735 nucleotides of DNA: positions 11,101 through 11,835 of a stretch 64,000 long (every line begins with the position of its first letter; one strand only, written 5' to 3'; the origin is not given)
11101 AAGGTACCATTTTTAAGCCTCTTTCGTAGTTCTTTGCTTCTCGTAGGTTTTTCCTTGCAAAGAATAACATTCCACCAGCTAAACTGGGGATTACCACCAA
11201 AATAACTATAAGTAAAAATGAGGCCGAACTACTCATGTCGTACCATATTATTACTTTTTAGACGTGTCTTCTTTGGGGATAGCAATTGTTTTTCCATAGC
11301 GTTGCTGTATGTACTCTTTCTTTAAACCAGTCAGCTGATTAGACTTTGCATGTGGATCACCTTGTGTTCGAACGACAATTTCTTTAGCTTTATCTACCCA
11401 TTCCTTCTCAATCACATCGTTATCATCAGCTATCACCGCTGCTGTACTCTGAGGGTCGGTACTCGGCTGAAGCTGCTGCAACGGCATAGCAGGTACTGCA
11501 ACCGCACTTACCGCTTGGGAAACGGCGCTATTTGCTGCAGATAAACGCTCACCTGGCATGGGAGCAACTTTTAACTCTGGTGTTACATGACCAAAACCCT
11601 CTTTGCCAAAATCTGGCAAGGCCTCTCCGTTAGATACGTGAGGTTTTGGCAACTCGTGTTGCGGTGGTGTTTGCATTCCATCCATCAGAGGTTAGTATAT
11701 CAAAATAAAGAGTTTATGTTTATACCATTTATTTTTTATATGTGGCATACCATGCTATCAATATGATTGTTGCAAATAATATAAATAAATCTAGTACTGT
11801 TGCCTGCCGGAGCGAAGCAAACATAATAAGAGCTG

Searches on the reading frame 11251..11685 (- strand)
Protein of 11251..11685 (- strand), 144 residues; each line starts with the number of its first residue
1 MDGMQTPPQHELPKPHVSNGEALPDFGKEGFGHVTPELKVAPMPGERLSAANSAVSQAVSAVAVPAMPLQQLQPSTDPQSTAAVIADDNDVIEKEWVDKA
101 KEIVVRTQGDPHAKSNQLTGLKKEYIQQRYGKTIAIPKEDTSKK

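Call 14: find_encoding_contigs(protein=window:11251-11685:-, flank=10000, max_places=6)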
Protein window:11251-11685:- (144 aa): 23 contigs read that carry it; 6 places shown.
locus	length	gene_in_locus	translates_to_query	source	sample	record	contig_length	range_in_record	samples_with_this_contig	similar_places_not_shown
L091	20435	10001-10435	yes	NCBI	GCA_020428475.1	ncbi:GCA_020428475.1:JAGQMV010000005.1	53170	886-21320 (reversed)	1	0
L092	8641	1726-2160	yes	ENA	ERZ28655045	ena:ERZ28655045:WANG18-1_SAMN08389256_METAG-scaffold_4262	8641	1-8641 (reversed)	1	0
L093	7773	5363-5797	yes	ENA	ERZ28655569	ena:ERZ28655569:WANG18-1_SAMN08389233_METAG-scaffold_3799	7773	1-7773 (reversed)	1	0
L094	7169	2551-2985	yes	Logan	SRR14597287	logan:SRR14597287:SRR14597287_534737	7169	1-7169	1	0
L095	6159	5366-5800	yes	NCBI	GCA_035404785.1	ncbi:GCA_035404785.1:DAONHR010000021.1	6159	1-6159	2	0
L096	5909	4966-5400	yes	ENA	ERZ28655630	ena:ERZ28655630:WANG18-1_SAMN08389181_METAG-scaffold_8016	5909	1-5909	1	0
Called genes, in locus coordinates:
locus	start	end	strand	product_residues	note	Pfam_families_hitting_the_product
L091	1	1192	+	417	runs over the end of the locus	PF08245:Mur_ligase_M, PF08353:MurT_C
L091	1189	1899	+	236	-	PF07685:GATase_3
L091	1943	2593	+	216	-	-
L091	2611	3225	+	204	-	PF13483:Lactamase_B_3, PF12706:Lactamase_B_2 (weak)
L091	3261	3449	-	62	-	PF00830:Ribosomal_L28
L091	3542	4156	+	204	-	PF02163:Peptidase_M50 (weak)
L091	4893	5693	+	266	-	PF00075:RNase_H, PF13456:RVT_3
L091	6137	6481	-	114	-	PF00453:Ribosomal_L20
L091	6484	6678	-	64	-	PF01632:Ribosomal_L35p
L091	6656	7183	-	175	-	PF05198:IF3_N, PF00707:IF3_C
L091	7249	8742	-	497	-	PF00004:AAA (faint), PF13541:ChlI, PF05496:RuvB_N (faint), PF00158:Sigma54_activat (weak), PF01078:Mg_chelatase, PF07728:AAA_5, PF00493:MCM (weak), PF13335:Mg_chelatase_C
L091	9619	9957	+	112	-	-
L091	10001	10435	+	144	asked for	-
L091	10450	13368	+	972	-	PF26449:DUF8128, PF13401:AAA_22 (faint)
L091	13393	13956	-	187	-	-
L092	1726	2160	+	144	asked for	-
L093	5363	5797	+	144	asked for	-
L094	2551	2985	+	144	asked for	-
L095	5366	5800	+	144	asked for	-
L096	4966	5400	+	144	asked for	-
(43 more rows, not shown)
